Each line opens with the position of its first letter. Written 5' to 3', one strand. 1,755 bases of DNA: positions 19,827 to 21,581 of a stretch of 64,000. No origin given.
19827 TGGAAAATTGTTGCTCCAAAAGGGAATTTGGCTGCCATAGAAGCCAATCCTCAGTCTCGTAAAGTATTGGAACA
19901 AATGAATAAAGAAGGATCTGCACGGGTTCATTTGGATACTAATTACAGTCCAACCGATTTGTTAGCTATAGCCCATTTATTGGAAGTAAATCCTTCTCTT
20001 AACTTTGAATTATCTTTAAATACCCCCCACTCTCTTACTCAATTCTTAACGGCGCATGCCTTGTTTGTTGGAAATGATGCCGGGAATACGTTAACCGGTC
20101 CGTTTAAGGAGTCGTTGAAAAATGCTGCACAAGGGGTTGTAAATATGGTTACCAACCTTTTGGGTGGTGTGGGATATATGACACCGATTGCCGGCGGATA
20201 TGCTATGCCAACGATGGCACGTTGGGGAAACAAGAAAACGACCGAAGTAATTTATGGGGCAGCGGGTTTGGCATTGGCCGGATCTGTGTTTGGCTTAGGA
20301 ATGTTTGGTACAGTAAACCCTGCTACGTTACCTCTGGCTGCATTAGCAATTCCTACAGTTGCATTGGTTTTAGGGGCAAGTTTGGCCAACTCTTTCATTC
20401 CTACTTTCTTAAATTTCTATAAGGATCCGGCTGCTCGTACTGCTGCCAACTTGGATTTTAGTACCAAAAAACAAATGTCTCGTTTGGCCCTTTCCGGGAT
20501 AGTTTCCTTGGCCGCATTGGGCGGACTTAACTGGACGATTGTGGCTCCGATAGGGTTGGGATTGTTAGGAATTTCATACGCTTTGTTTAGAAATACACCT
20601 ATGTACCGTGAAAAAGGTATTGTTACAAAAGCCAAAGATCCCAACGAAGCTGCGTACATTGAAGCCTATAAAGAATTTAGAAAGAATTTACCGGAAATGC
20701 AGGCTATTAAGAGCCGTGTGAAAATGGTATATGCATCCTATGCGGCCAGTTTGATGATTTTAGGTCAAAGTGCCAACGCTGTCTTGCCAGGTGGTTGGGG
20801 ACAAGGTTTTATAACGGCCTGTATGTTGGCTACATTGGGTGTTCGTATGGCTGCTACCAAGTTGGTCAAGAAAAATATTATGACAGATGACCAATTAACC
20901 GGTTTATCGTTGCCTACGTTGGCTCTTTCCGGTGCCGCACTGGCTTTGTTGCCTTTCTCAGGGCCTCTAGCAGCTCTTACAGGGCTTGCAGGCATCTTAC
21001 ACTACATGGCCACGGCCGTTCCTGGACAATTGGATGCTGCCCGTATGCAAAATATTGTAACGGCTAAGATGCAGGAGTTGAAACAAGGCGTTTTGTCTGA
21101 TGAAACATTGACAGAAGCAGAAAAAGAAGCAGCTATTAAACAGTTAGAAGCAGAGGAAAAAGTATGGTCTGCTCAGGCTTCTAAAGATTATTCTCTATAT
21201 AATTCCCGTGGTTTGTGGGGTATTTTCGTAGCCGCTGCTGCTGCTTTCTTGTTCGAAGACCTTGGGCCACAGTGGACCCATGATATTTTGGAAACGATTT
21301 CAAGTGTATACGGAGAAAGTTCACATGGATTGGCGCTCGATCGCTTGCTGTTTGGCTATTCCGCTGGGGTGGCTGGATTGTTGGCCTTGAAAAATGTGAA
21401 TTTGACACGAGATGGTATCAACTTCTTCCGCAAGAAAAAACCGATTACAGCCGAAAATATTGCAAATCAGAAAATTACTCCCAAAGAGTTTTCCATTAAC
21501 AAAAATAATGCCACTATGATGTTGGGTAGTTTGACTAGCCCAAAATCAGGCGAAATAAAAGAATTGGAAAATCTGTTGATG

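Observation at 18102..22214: Giant signal-peptide protein with an embedded MFS-like 12-TM module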

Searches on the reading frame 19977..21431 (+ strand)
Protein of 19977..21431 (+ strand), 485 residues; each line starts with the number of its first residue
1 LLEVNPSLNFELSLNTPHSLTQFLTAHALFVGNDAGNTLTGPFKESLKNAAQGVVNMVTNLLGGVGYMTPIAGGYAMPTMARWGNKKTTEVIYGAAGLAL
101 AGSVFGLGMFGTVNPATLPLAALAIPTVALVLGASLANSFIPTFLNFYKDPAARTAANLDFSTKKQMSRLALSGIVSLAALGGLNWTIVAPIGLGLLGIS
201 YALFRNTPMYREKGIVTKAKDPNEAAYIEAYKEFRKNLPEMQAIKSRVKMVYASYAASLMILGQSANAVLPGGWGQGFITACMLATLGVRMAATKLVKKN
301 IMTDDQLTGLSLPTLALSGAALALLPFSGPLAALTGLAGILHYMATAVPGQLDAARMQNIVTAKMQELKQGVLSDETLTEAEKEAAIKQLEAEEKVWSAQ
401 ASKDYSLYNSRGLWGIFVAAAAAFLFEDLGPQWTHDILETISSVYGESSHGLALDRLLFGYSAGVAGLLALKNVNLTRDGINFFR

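Call 26: search_protein_representatives(protein=window:19977-21431:+)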
Query: 485 residues. Proteins with E-value up to 0.001 (for the whole library): 50; up to 1e-10: 48; up to 1e-30: 31. The best 50 are listed.
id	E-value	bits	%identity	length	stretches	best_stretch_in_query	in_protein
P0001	0.0e+00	1027.6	98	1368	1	1-485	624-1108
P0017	1.6e-210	716.5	74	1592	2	224-484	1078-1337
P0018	1.3e-202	690.3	68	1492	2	222-485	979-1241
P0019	1.8e-191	653.7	67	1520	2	220-484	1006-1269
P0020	4.6e-148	510.6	56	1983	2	1-225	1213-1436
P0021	4.3e-145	500.8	56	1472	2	6-226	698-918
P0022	1.2e-142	492.7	54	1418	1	2-484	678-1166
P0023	1.3e-140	486.0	54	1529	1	1-485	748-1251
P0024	2.0e-132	459.0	50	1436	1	1-484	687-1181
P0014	4.1e-107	375.6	50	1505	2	225-484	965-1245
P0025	6.3e-88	312.3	45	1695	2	220-480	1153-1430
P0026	1.2e-87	311.4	44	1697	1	1-479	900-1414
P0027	3.8e-86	306.5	44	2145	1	1-481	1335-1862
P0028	3.1e-85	303.5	47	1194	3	6-244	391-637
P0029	2.9e-83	297.0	42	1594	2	4-212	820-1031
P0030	5.3e-82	292.8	43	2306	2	230-477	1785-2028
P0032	3.7e-80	286.7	43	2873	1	2-481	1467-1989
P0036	1.5e-68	248.4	38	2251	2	193-434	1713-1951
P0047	6.3e-27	111.3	28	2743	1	25-454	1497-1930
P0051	1.7e-22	96.7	26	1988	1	5-476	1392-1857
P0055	8.7e-19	84.5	29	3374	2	210-485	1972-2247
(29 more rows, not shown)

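Call 29: search_protein_families(library=pfam, proteins=[P0055, P0032, P0047], max_evalue=0.1)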
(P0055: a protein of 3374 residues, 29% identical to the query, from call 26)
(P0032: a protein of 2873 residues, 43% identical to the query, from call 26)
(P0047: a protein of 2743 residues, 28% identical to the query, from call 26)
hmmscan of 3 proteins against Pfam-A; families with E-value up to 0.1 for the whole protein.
P0055 (3374 aa): 2 families
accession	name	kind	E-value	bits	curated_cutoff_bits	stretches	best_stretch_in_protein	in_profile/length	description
PF13365.12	Trypsin_2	-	3.4e-06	28.3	27.6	1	3100-3229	15-144/144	Trypsin-like peptidase domain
PF05579.19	Peptidase_S32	-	0.07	12.8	24.7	0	3212-3234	207-229/297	Equine arteritis virus serine endopeptidase S32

P0032 (2873 aa): 0 families

P0047 (2743 aa): 7 families
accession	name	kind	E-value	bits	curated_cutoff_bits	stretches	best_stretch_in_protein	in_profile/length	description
PF13419.12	HAD_2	-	1.4e-28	100.6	23.8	1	2534-2713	1-178/178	Haloacid dehalogenase-like hydrolase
PF00702.32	Hydrolase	-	4.8e-27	96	26.4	1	2531-2707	1-191/191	haloacid dehalogenase-like hydrolase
PF12710.13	HAD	-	7.7e-07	30.2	27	1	2534-2657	1-127/189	haloacid dehalogenase-like hydrolase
PF13242.12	Hydrolase_like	-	0.00032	21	22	1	2668-2736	2-72/75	HAD-hyrolase-like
PF10774.15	DUF4226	-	0.019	15.7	23.5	0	2334-2419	21-106/115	Domain of unknown function (DUF4226)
PF03031.24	NIF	-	0.026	14.6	21.8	0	2616-2708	40-129/160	NLI interacting factor-like phosphatase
PF07786.18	HGSNAT_cat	-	0.028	14.4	22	1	1590-1662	116-186/222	Heparan-alpha-glucosaminide N-acetyltransferase, catalytic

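Call 30: search_protein_families(library=pfam, proteins=[P0020, P0027, P0030, P0051], max_evalue=0.1)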
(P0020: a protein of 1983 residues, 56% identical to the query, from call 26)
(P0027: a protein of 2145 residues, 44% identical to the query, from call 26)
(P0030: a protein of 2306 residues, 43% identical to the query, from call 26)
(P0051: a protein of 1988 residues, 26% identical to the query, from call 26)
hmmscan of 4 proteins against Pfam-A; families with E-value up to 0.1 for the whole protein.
P0020 (1983 aa): 1 family
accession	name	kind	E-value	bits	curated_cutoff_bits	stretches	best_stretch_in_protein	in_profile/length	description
PF04824.21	Rad21_Rec8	-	0.028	14.1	22.7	0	156-174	15-33/55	Conserved region of Rad21 / Rec8 like protein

P0027 (2145 aa): 1 family
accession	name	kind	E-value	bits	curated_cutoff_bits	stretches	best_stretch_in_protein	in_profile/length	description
PF05119.17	Terminase_4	-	0.029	15.2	24.7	0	1894-1950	27-89/98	Phage terminase, small subunit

P0030 (2306 aa): 2 families
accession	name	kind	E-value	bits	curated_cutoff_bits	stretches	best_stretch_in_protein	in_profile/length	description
PF00755.25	Carn_acyltransf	-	0.0069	15.4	22.3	1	1098-1170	34-108/574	Choline/Carnitine o-acyltransferase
PF12619.13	MCM2_N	-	0.1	13.4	23.6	0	28-93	37-101/151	Mini-chromosome maintenance protein 2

P0051 (1988 aa): 0 families

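Call 38: find_homologous_proteins(query=A3, max_evalue=0.001)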
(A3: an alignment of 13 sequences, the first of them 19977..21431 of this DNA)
Query A3 (13 sequences) (485 aa, profile of the alignment): 1 proteins with E <= 0.001 among 8000 candidates.
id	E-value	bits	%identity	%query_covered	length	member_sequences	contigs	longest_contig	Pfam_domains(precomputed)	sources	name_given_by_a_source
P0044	8.3e-75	270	41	51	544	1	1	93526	-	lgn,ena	-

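Call 48: predict_structure(alignment_id=A3)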
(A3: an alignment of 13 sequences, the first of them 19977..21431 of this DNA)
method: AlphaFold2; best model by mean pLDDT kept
length: 485 residues; sequences in the alignment: 13
mean_pLDDT: 84.6   pTM: 0.83
mean pLDDT of the five models: 84.6, 83.3, 81.8, 78.9, 78.4
residues with pLDDT >= 90: 219; 70-90: 206; 50-70: 40; < 50: 20
segments of 3 or more residues with pLDDT < 50: 1-15, 213-217
pLDDT, mean of each block of 10 residues (from residue 1): 39 57 93 71 70 71 73 88 88 90 75 63 77 84 85 87 91 78 71 91 91 55 90 94 94 89 87 83 94 90 92 96 90 93 93 92 94 96 94 92 92 86 84 87 84 91 95 94 88
secondary structure, 60 per line:
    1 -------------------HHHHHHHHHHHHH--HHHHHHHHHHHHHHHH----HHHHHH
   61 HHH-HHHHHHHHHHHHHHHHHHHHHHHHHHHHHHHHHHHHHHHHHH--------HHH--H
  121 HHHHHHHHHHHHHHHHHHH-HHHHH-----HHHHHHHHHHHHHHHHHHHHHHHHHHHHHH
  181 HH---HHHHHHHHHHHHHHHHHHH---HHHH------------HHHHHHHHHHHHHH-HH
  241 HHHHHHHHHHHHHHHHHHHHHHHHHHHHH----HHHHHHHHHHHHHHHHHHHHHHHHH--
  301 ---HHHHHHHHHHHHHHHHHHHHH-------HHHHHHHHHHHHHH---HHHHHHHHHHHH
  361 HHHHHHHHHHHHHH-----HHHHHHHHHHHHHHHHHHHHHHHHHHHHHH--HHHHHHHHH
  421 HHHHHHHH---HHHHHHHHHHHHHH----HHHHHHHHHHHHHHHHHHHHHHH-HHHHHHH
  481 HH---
elements in order: H20-32 H35-50 H55-63 H65-106 H120-139 H141-145 H151-182 H186-204 H208-211 H224-237 H239-269 H274-298 H304-324 H332-345 H349-374 H380-409 H412-428 H432-445 H450-472 H474-482

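Call 51: fold_search(model_id=the predicted structure, library=pdb)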
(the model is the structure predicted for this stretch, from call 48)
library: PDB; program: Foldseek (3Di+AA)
matches with E <= 10: 660; with E <= 0.001: 201
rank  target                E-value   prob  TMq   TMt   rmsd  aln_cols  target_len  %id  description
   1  7dla                  5.3e-06  1.00  0.50  0.58   7.9       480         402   12  Crystal structure of nucleoside transporter NupG (D323A mutant) (released 2021-04-07)
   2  8u3f                  6.8e-06  1.00  0.54  0.59   8.6       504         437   14  Structure of Apo Sialin R168K mutant (released 2024-05-29)
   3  7sps_A                7.0e-06  1.00  0.53  0.55   9.1       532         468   10  Crystal structure of human glucose transporter GLUT3 bound with exofacial inhibitor SA47 (released 2022-05-18)
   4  9ayb                  1.1e-05  1.00  0.55  0.61   7.4       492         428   14  Structure of Apo Sialin S61A mutant (released 2024-05-29)
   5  7crz                  1.1e-05  1.00  0.50  0.52  12.6       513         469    9  Crystal structure of human glucose transporter GLUT3 bound with C3361 (released 2021-01-13)
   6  8wx3_A                1.1e-05  1.00  0.54  0.54   8.7       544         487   12  Cryo-EM structure of human SLC15A4 (outward-facing open) (released 2023-12-06)
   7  4zw9                  1.2e-05  1.00  0.57  0.58   7.4       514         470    9  Crystal structure of human GLUT3 bound to D-glucose in the outward-occluded conformation at 1.5 angstrom (released 2015-07-22)
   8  7spt                  1.2e-05  1.00  0.55  0.56   7.4       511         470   10  Crystal structure of exofacial state human glucose transporter GLUT3 (released 2022-05-18)
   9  8pnl_A                1.2e-05  1.00  0.53  0.54   9.1       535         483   12  Outward-open conformation of a Major Facilitator Superfamily (MFS) transporter MHAS2168, a homologue of Rv1410 from M. (released 2023-10-18)
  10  8ufd_A                1.3e-05  1.00  0.58  0.59   7.0       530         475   13  Multidrug efflux pump MtEfpA bound with inhibitor BRD8000.3 (released 2024-09-11)
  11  8pnl_C                1.4e-05  1.00  0.52  0.52  11.5       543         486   12  Outward-open conformation of a Major Facilitator Superfamily (MFS) transporter MHAS2168, a homologue of Rv1410 from M. (released 2023-10-18)
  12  4zwb_A                1.4e-05  1.00  0.49  0.50   8.6       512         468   10  Crystal structure of maltose-bound human GLUT3 in the outward-occluded conformation at 2.4 angstrom (released 2015-07-22)
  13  6m20_A                2.0e-05  1.00  0.50  0.50   9.3       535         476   10  Crystal structure of Plasmodium falciparum hexose transporter PfHT1 bound with glucose (released 2020-09-09)
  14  6tha                  2.1e-05  1.00  0.52  0.56   8.6       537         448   11  Crystal structure of human sugar transporter GLUT1 (SLC2A1) in the inward conformation (released 2020-11-25)
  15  8wx4_A                2.5e-05  1.00  0.53  0.53   8.7       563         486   11  Cryo-EM structure of human SLC15A4 in complex with Lys-Leu (outward-facing open) (released 2023-12-13)
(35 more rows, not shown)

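Call 69: list_cluster_members(proteins=[P0017, P0020, P0025, P0027, P0030, P0032, P0036, P0047, P0051, P0055])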
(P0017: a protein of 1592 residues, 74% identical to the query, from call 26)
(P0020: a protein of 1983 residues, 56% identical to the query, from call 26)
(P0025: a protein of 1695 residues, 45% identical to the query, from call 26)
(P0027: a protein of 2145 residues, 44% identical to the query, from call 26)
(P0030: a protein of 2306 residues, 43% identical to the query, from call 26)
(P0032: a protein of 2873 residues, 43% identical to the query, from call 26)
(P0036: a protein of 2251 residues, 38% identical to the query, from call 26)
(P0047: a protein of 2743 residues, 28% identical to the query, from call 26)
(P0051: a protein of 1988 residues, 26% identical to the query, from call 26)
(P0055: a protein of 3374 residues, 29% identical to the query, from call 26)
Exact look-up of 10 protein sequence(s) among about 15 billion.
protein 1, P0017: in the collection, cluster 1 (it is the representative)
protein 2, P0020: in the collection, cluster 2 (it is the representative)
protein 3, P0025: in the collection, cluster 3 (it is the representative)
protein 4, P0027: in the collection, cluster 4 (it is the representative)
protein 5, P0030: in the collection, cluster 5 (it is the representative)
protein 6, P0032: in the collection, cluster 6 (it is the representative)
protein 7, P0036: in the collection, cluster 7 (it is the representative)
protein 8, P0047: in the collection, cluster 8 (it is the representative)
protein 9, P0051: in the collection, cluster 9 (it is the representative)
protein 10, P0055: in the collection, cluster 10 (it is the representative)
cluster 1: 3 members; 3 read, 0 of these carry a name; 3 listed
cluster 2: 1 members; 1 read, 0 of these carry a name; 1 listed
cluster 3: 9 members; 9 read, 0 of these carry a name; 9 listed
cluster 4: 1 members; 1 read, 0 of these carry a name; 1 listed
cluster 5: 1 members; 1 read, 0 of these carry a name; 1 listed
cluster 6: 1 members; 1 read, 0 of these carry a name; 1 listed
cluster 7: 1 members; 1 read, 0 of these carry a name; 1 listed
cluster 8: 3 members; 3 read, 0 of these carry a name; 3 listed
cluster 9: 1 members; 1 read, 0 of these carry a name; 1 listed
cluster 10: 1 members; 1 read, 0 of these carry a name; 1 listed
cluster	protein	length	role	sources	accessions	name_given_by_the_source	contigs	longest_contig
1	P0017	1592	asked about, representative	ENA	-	-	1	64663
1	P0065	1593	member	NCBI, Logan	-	-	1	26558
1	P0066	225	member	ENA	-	-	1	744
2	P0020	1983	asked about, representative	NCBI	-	-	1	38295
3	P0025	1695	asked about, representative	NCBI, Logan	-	-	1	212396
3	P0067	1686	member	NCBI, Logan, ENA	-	-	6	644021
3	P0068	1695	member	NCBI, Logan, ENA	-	-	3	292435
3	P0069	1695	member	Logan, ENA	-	-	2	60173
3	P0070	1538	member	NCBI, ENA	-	-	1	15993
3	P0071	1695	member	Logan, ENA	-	-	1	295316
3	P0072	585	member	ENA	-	-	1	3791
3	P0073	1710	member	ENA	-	-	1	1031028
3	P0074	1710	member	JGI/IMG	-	-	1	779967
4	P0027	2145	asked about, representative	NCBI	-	-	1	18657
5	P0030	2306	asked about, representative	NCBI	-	-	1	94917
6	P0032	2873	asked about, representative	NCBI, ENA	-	-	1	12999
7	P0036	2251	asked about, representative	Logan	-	-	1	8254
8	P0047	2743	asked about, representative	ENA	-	-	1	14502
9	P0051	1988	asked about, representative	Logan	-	-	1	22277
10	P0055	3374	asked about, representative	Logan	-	-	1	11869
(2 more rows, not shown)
